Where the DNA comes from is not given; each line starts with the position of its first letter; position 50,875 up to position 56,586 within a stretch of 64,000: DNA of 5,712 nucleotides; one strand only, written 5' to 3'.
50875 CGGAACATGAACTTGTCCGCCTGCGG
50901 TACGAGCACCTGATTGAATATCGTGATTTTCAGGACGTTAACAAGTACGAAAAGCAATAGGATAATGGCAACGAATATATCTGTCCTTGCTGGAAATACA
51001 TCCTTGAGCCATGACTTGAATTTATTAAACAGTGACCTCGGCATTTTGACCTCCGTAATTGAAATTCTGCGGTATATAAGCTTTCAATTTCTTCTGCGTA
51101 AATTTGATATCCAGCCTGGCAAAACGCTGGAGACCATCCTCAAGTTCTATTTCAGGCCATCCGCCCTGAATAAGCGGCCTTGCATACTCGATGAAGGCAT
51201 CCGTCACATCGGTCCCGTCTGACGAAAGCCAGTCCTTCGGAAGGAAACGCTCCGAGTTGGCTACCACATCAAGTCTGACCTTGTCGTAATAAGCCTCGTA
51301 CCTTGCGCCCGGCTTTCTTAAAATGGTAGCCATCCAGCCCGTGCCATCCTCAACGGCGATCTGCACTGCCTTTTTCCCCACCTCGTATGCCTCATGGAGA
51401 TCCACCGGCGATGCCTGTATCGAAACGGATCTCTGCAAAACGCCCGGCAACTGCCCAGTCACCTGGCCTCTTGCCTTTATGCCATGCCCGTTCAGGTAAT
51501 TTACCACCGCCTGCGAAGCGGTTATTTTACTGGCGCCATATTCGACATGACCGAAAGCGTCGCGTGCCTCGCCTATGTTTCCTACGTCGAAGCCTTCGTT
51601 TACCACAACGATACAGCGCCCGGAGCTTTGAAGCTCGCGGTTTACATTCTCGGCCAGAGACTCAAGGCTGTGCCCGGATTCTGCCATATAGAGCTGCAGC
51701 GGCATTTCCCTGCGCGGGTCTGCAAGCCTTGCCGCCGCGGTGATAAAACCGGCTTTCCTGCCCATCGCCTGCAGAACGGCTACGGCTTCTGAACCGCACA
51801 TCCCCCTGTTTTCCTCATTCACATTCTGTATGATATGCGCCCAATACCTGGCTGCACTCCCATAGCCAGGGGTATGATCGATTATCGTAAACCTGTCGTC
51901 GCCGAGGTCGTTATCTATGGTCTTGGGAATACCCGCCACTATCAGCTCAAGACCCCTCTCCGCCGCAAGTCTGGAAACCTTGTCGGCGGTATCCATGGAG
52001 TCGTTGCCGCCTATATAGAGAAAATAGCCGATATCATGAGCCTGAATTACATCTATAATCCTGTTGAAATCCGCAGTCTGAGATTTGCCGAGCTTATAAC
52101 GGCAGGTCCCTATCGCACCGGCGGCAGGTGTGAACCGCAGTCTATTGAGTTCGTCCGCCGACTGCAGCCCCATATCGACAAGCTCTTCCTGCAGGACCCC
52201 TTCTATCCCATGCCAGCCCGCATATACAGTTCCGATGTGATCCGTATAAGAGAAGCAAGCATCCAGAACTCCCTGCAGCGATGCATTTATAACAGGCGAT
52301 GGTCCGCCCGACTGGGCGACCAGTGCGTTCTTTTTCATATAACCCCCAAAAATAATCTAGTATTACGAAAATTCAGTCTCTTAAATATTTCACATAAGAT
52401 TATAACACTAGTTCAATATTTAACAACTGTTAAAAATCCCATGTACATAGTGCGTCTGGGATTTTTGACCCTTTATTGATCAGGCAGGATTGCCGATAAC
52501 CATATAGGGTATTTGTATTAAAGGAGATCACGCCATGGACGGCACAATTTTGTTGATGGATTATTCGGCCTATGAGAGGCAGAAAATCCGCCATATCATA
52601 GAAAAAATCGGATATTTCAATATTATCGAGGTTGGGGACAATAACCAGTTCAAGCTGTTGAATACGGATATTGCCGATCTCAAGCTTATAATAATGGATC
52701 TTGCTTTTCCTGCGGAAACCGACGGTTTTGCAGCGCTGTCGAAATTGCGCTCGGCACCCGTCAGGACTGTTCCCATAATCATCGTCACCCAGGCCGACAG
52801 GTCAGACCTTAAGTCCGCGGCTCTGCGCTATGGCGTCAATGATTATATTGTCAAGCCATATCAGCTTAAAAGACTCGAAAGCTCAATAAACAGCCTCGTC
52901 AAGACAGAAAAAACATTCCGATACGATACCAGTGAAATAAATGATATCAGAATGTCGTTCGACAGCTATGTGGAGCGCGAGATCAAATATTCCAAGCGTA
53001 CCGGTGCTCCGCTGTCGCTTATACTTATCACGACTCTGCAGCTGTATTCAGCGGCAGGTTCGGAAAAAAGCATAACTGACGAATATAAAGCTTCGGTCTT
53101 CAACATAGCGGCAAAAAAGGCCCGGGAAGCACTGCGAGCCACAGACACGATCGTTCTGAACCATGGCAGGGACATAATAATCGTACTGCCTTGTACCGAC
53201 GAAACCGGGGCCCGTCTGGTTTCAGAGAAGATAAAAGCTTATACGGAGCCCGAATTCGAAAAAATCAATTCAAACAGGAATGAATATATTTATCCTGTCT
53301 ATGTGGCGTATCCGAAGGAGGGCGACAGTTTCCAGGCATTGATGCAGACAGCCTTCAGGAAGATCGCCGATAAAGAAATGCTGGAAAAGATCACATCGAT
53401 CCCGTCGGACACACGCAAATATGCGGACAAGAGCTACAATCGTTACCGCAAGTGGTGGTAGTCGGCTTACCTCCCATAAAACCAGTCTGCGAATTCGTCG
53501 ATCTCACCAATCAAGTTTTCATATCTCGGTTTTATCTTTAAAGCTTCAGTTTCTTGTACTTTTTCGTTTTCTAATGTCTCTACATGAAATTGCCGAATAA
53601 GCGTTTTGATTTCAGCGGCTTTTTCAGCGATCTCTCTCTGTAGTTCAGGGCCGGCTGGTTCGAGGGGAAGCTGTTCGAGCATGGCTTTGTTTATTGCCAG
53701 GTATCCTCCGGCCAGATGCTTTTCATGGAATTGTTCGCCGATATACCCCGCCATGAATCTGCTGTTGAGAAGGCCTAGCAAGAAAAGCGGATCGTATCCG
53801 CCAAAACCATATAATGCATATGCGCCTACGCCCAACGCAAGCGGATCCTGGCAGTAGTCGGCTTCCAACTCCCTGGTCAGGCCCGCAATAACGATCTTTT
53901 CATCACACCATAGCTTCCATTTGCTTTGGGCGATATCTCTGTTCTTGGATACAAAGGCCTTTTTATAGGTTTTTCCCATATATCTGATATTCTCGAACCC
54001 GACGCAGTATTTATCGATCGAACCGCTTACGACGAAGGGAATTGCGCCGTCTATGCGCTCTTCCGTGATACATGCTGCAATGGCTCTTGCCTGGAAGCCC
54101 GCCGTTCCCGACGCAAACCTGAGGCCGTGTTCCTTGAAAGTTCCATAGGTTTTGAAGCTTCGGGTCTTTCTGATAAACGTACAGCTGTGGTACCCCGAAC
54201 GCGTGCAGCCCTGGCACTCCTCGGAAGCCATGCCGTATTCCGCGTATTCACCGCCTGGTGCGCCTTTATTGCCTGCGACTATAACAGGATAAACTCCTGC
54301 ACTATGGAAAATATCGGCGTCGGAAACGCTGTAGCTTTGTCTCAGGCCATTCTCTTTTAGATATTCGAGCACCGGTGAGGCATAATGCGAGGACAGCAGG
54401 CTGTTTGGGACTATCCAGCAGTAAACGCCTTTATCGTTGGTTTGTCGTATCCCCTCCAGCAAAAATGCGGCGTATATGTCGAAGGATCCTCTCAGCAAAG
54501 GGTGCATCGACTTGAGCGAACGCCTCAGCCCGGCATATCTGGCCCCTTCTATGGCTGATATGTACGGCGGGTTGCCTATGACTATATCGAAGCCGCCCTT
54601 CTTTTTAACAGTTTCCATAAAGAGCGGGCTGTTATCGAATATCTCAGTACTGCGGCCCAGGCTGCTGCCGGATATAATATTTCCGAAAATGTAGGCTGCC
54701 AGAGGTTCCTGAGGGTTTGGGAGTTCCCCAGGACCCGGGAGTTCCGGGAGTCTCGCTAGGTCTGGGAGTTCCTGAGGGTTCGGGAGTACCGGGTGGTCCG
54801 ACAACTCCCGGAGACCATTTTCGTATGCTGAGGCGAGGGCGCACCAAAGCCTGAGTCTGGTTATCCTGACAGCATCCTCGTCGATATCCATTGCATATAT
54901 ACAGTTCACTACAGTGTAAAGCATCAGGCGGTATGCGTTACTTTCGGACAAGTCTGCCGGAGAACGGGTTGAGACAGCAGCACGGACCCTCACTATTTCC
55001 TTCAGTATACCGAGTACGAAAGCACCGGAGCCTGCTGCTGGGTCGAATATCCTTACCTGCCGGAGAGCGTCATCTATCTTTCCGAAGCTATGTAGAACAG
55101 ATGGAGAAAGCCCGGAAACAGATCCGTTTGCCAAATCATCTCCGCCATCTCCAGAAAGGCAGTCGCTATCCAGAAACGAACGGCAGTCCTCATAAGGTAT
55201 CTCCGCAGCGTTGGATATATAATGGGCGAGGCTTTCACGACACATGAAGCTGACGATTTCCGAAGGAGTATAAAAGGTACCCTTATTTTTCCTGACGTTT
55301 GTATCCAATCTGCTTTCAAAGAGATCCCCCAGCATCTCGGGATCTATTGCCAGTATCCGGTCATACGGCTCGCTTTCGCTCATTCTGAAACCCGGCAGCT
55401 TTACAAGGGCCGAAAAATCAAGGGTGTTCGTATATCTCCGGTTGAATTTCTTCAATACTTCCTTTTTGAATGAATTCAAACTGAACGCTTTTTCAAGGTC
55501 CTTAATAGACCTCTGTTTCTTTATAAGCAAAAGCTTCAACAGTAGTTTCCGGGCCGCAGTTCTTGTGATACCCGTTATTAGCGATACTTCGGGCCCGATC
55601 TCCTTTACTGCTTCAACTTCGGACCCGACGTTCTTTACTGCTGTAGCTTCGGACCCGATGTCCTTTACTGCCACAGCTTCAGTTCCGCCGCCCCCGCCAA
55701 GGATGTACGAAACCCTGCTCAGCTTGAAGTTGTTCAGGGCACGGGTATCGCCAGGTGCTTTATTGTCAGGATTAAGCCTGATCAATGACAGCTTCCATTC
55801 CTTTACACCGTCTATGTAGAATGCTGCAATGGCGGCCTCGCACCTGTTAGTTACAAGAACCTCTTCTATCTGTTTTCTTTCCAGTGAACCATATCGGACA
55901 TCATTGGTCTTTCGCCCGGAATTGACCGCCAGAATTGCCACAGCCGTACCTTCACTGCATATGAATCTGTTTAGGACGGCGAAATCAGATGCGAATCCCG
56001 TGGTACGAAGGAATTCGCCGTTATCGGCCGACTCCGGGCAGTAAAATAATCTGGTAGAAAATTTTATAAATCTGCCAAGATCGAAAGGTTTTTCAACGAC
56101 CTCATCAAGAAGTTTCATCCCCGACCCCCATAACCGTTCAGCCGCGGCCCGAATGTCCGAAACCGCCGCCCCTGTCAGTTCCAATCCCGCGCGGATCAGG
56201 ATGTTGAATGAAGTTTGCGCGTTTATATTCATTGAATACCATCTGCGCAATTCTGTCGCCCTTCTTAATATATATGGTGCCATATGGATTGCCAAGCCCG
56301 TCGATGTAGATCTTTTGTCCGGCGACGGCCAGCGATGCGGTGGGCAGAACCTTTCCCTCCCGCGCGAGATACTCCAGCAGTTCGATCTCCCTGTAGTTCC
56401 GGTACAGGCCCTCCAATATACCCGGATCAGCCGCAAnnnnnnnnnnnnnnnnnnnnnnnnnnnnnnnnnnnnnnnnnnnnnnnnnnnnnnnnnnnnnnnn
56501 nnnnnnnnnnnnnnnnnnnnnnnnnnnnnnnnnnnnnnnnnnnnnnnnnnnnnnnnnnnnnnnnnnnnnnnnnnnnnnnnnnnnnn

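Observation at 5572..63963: Window-wide pattern: in-frame low-complexity tandem repeats inserted into conserved housekeeping genes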

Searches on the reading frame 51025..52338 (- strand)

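Call 27: search_protein_families(library=pfam, proteins=[window:51025-52338:-], max_evalue=0.00001)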
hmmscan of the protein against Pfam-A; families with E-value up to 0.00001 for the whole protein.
window:51025-52338:- (437 aa): 1 family
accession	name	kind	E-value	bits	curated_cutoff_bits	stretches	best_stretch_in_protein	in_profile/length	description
PF00365.25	PFK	-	1.3e-38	133.4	30.9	1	6-327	3-276/277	Phosphofructokinase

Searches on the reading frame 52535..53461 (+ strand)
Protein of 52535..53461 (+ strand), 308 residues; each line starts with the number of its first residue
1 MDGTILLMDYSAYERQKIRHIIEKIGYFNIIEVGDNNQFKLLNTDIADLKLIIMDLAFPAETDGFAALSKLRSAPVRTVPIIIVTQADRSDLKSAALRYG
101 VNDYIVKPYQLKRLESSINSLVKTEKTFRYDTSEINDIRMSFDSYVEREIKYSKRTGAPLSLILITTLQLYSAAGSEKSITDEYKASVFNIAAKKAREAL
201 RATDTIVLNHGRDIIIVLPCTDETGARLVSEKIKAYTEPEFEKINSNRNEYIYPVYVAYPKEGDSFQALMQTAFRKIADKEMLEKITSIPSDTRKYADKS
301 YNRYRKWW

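Call 27: search_protein_families(library=pfam, proteins=[window:52535-53461:+], max_evalue=0.00001)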
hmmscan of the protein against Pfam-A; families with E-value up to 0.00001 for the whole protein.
window:52535-53461:+ (308 aa): 1 family
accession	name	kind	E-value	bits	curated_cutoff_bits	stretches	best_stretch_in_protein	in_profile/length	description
PF00072.30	Response_reg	-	7e-15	55.6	30.2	1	5-118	1-110/111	Response regulator receiver domain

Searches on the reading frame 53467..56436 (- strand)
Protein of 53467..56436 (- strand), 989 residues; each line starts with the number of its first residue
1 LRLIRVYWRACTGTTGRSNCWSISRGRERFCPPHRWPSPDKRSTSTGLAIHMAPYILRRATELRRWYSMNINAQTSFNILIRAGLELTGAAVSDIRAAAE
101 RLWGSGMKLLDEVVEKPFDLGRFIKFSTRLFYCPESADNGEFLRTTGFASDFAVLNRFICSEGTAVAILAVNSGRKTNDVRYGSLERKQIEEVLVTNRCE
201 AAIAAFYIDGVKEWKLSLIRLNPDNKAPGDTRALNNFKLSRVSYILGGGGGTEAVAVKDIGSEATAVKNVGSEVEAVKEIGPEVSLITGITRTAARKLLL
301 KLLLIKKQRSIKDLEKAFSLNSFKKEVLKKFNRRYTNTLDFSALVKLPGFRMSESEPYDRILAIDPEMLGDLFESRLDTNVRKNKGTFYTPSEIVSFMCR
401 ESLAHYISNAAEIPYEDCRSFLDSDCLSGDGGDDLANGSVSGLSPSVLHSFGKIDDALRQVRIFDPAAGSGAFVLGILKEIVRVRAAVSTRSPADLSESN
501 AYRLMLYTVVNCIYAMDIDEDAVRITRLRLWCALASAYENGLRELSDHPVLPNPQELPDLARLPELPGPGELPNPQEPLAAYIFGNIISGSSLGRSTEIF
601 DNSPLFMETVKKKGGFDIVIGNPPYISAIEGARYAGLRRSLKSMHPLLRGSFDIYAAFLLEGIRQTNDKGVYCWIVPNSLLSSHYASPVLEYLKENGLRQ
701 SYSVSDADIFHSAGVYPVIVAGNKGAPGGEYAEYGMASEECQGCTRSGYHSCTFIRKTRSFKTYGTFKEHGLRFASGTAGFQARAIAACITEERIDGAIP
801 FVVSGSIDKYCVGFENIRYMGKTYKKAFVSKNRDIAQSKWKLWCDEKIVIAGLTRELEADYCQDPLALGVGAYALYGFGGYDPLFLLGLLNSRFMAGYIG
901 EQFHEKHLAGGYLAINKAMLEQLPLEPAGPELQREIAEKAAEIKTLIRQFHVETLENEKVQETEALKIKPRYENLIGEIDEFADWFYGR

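Call 5: search_protein_families(library=pfam, proteins=[window:53467-56436:-])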
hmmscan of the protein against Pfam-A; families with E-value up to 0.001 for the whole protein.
window:53467-56436:- (989 aa): 4 families
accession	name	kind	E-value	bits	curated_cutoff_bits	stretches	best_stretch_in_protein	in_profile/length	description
PF07669.17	Eco57I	-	7.5e-25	88.4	25.3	1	511-710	1-171/171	Eco57I restriction-modification methylase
PF02384.22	N6_Mtase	-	1.8e-06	28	20.4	0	367-399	4-39/311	N-6 DNA Methylase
PF20473.4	MmeI_Mtase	-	3e-06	27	27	1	453-533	13-85/259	MmeI, DNA-methyltransferase domain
PF12950.13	TaqI_C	-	0.00031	21.4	26.5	1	824-925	16-118/118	TaqI-like C-terminal specificity domain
